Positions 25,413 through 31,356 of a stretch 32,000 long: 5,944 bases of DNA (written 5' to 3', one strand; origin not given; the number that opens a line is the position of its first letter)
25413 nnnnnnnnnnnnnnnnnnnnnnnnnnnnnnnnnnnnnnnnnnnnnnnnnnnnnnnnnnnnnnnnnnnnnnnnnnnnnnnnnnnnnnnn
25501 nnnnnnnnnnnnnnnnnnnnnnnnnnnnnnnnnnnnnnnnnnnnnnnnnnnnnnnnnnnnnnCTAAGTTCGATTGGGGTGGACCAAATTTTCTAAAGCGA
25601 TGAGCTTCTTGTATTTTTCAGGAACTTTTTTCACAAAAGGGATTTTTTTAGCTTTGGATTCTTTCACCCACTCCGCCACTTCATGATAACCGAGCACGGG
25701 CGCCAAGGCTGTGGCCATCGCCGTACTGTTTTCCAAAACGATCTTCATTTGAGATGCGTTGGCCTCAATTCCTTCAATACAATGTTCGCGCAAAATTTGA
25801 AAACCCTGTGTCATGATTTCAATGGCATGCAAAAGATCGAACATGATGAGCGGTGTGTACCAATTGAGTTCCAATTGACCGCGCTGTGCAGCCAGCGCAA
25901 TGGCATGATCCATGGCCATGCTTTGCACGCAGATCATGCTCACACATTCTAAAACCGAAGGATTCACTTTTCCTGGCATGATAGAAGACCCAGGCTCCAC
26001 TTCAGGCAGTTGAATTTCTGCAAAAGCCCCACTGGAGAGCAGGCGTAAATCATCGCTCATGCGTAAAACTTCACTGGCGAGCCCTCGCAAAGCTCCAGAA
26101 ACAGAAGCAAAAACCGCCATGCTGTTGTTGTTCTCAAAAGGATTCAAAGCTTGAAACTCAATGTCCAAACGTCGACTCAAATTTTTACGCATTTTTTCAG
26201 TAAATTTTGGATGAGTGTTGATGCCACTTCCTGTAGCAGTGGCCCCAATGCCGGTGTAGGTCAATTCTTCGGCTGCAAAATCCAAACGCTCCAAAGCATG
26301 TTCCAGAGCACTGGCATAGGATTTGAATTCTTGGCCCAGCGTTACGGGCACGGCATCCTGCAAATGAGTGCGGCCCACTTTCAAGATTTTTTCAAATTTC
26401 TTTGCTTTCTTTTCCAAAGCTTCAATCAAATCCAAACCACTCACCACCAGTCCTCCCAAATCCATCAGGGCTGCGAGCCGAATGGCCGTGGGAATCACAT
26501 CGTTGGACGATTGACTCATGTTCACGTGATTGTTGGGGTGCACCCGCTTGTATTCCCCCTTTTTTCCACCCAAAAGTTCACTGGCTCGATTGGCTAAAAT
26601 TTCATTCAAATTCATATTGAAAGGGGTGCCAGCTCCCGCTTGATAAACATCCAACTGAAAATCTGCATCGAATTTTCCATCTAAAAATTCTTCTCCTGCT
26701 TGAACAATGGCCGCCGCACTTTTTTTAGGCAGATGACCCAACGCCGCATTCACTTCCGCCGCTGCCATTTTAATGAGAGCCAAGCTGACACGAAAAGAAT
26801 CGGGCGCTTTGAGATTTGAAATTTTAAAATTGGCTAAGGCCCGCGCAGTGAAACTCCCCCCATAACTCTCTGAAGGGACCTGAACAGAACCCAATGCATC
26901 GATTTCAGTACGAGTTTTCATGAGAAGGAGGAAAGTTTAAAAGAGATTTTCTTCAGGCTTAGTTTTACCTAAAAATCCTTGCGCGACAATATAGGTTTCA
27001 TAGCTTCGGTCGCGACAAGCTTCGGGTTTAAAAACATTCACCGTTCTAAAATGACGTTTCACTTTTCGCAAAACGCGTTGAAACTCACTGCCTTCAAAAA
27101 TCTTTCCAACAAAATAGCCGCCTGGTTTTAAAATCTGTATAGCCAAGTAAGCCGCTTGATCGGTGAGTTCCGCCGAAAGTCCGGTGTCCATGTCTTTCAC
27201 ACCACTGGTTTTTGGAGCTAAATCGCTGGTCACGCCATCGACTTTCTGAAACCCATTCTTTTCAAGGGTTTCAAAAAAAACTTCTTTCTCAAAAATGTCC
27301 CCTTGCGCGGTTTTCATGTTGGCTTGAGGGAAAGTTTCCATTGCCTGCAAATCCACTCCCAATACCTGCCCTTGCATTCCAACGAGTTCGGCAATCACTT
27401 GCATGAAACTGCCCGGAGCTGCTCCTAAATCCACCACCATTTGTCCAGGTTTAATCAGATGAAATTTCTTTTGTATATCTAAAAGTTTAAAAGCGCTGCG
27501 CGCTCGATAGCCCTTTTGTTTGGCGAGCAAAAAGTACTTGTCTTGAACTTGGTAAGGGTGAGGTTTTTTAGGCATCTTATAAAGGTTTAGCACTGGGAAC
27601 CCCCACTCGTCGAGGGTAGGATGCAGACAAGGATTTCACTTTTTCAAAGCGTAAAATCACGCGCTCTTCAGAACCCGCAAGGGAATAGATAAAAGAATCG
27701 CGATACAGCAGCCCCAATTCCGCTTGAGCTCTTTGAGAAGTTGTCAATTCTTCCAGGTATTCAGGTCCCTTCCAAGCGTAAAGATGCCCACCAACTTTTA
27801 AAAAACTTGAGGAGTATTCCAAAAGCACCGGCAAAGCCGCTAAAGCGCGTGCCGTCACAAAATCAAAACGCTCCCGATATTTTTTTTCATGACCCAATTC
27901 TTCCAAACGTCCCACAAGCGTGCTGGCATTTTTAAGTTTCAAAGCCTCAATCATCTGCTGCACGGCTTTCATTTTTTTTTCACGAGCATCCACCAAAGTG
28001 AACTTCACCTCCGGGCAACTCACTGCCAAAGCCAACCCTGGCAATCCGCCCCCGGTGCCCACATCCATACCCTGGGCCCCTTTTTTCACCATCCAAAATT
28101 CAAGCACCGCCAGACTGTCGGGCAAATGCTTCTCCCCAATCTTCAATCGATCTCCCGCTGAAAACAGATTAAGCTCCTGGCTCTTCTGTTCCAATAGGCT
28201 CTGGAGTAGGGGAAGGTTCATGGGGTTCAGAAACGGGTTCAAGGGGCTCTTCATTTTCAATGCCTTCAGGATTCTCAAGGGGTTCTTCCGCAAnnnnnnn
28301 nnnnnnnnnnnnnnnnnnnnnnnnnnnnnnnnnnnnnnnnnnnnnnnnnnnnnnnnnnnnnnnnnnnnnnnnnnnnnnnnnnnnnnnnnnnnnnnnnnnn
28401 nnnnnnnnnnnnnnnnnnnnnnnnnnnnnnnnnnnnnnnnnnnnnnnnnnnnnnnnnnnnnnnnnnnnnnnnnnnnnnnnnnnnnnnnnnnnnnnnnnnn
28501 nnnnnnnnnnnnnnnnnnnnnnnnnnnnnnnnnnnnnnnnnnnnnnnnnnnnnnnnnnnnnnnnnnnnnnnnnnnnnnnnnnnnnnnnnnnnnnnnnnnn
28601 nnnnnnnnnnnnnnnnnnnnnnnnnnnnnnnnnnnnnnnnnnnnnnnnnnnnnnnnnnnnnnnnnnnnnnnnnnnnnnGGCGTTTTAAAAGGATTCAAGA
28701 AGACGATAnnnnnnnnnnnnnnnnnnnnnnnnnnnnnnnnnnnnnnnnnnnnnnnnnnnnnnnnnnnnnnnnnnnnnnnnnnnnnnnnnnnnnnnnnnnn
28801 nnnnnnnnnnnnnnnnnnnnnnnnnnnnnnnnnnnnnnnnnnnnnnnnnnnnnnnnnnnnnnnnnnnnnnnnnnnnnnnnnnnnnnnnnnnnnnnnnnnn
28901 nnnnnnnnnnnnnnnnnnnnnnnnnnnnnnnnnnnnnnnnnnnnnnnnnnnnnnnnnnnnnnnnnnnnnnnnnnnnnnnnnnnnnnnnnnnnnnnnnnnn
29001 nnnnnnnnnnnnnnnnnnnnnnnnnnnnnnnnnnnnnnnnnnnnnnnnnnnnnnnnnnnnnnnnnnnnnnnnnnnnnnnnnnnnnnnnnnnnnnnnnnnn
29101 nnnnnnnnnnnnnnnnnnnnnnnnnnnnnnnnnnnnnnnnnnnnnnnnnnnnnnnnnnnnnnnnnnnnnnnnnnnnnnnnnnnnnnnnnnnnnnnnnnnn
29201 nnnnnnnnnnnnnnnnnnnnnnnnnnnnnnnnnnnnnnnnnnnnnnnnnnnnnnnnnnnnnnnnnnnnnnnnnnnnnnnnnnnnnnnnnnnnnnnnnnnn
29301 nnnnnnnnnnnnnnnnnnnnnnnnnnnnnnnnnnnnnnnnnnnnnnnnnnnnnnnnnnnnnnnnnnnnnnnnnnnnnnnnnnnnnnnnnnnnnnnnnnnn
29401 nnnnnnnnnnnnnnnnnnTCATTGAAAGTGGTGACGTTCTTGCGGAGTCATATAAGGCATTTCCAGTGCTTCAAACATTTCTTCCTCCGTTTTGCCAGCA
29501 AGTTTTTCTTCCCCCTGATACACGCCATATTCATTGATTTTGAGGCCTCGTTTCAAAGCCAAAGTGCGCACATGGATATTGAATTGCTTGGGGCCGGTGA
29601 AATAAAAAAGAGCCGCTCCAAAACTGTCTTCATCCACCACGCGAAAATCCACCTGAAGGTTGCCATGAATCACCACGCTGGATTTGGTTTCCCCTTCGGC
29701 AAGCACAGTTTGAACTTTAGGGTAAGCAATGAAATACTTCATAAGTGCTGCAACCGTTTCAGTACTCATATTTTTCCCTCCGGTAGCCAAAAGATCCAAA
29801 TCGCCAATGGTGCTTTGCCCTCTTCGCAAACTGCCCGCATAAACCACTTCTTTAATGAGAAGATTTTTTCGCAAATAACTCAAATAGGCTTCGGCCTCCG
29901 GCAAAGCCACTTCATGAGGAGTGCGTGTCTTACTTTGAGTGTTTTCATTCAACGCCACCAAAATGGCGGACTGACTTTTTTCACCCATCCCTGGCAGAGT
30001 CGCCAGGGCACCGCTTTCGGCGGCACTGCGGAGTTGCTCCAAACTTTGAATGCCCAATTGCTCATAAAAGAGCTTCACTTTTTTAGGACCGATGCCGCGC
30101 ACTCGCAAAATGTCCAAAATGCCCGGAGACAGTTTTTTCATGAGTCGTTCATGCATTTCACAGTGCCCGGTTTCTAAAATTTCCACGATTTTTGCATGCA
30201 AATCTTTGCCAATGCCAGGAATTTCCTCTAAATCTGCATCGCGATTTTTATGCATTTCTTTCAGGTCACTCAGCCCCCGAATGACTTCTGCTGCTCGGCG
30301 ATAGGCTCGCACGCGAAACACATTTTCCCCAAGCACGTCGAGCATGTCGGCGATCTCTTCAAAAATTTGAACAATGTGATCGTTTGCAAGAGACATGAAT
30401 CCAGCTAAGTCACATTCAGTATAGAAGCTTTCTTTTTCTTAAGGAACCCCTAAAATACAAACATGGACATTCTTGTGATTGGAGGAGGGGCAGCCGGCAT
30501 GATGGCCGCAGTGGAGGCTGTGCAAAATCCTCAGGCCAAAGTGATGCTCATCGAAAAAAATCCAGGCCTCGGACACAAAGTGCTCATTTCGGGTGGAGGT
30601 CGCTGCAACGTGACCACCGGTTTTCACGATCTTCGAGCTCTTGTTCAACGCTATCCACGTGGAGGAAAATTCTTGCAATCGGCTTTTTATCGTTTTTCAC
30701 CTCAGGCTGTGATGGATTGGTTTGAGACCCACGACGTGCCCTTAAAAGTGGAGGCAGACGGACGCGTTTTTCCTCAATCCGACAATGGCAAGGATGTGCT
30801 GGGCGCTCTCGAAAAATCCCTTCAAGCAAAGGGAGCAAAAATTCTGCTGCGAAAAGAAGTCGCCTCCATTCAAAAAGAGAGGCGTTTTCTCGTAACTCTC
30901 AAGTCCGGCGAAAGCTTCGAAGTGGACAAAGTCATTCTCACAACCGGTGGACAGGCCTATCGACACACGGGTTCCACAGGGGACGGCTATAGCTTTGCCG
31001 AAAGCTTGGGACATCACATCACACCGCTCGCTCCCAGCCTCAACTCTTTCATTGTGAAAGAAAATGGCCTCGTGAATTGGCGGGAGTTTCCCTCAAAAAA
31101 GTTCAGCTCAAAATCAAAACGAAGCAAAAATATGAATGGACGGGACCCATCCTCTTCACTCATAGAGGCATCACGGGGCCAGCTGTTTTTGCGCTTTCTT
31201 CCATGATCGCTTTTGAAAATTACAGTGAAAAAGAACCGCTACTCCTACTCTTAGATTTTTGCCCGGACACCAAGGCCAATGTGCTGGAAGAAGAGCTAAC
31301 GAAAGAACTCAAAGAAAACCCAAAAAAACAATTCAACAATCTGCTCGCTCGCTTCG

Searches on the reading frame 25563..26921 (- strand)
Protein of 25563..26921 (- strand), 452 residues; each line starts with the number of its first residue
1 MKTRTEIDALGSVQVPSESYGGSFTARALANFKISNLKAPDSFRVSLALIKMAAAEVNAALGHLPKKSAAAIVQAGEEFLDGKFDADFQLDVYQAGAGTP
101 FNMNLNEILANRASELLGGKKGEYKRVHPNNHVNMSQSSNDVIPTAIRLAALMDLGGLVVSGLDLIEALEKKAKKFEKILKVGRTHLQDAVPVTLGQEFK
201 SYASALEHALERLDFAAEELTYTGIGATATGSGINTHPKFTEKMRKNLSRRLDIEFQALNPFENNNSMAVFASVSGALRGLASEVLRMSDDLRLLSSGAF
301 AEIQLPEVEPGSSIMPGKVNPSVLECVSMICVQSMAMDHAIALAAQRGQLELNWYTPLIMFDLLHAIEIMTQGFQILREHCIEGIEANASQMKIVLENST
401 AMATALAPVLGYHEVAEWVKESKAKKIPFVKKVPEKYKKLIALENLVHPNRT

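Call 5: search_protein_families(library=pfam, proteins=[window:25563-26921:-], max_evalue=0.01)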
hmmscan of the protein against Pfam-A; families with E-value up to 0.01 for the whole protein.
window:25563-26921:- (452 aa): 2 families
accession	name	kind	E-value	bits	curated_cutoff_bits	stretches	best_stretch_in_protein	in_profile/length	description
PF00206.25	Lyase_1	-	1.8e-78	264.5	27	1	11-333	1-309/312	Lyase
PF10415.14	FumaraseC_C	-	0.0057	17.5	32.5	0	403-427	2-26/54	Fumarase C C-terminus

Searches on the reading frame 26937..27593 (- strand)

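Call 5: search_protein_families(library=pfam, proteins=[window:26937-27593:-], max_evalue=0.01)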
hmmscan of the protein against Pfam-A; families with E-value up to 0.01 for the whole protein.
window:26937-27593:- (218 aa): 3 families
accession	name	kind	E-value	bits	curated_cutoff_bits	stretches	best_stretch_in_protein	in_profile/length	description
PF01728.25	FtsJ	-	1.2e-49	169.1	24.1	1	29-207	1-181/181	FtsJ-like methyltransferase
PF13847.12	Methyltransf_31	-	2.3e-07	31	27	1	48-167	2-113/145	Methyltransferase domain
PF01269.23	Fibrillarin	-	0.0045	16.6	27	1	42-83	65-105/227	Fibrillarin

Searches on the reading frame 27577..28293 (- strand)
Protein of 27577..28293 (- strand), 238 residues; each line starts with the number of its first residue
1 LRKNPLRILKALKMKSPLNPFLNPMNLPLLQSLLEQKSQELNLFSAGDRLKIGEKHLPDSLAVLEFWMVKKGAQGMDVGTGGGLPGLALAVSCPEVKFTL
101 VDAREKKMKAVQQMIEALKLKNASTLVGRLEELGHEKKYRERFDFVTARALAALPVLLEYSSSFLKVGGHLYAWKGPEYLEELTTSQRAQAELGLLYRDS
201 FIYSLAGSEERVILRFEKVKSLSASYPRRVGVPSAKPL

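Call 5: search_protein_families(library=pfam, proteins=[window:27577-28293:-], max_evalue=0.01)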
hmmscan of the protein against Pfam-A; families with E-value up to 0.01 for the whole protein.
window:27577-28293:- (238 aa): 5 families
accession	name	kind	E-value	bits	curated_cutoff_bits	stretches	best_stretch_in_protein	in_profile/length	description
PF02527.21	GidB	-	2.2e-35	122.1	27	1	30-191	8-164/184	rRNA small subunit methyltransferase G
PF13847.12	Methyltransf_31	-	5.3e-08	33.1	27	1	70-172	2-108/145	Methyltransferase domain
PF13649.12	Methyltransf_25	-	2.5e-05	25.3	27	1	76-155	2-78/97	Methyltransferase domain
PF05175.20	MTS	-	0.0005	20.2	23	1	70-130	30-90/170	Methyltransferase small domain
PF08242.18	Methyltransf_12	-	0.0011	20.1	30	1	76-150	1-73/98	Methyltransferase domain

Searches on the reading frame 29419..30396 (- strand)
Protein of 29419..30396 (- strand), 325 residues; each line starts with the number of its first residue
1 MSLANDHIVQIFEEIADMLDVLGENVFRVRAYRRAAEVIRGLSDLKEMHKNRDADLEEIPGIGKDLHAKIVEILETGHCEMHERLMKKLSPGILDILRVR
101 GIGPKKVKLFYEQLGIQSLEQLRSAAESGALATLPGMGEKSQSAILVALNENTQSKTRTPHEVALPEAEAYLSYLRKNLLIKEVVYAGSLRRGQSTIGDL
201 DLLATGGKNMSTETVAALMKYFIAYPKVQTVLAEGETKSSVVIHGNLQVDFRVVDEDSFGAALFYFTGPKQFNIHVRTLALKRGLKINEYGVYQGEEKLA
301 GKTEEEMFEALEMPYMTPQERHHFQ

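Call 5: search_protein_families(library=pfam, proteins=[window:29419-30396:-], max_evalue=0.01)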
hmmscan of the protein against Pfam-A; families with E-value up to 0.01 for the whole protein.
window:29419-30396:- (325 aa): 7 families
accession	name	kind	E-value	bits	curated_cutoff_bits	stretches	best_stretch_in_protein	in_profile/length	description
PF14791.11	DNA_pol_B_thumb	-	8.4e-22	77.2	25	1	262-322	1-63/63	DNA polymerase beta thumb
PF14716.13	HHH_8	-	3.2e-21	75.9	30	1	4-79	2-73/73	Helix-hairpin-helix domain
PF14520.12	HHH_5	-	3.2e-13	50.4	27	1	94-150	2-56/57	Helix-hairpin-helix domain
PF00633.29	HHH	-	7.9e-05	22.7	24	0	131-146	13-28/30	Helix-hairpin-helix motif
PF10391.15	DNA_pol_lambd_f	-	0.00044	20.4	29.8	1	97-124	4-30/51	Fingers domain of DNA polymerase lambda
PF14792.12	DNA_pol_B_palm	-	0.00048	20.8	25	1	183-229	26-73/113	DNA polymerase beta palm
PF11798.14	IMS_HHH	-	0.0075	16.9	24.4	0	55-64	12-21/32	IMS family HHH motif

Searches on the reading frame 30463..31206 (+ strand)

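Call 5: search_protein_families(library=pfam, proteins=[window:30463-31206:+], max_evalue=0.01)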
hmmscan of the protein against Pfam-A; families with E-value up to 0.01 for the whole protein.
window:30463-31206:+ (247 aa): 13 families
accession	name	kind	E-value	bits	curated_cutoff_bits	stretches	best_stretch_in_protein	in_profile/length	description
PF03486.20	HI0933_like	-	7.5e-59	199.6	50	1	2-217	2-208/244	HI0933-like protein Rossmann domain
PF01266.30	DAO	-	6.9e-13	49.3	27.9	2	2-37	1-35/353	FAD dependent oxidoreductase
PF07992.20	Pyr_redox_2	-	1.1e-11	45.1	26.1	2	1-34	1-34/291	Pyridine nucleotide-disulphide oxidoreductase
PF00890.30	FAD_binding_2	-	1.5e-10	41.3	20.4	1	2-109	1-113/414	FAD binding domain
PF12831.13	FAD_oxidored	-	9.4e-07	28.9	27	1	2-38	1-36/416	FAD dependent oxidoreductase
PF13738.12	Pyr_redox_3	-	2.5e-06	27.4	30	0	4-33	1-30/305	Pyridine nucleotide-disulphide oxidoreductase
PF13454.12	NAD_binding_9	-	4.6e-06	27.1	21.8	1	5-163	2-154/155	FAD-NAD(P)-binding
PF13450.12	NAD_binding_8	-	8.7e-06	26.4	21.9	1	5-39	1-34/68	NAD(P)-binding Rossmann-like domain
PF01593.30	Amino_oxidase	-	1.1e-05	25.4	19.8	1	81-165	176-258/443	Flavin containing amine oxidoreductase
PF01134.28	GIDA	-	3e-05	23.7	22.1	0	2-33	1-31/391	Glucose inhibited division protein A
PF01946.23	Thi4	-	0.00065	19.4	26.2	1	1-38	18-55/235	Thi4 family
PF05834.18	Lycopene_cycl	-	0.00095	18.8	23.4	1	2-36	1-36/380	Lycopene cyclase protein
PF00070.33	Pyr_redox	-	0.007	17.3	22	0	3-36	2-34/82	Pyridine nucleotide-disulphide oxidoreductase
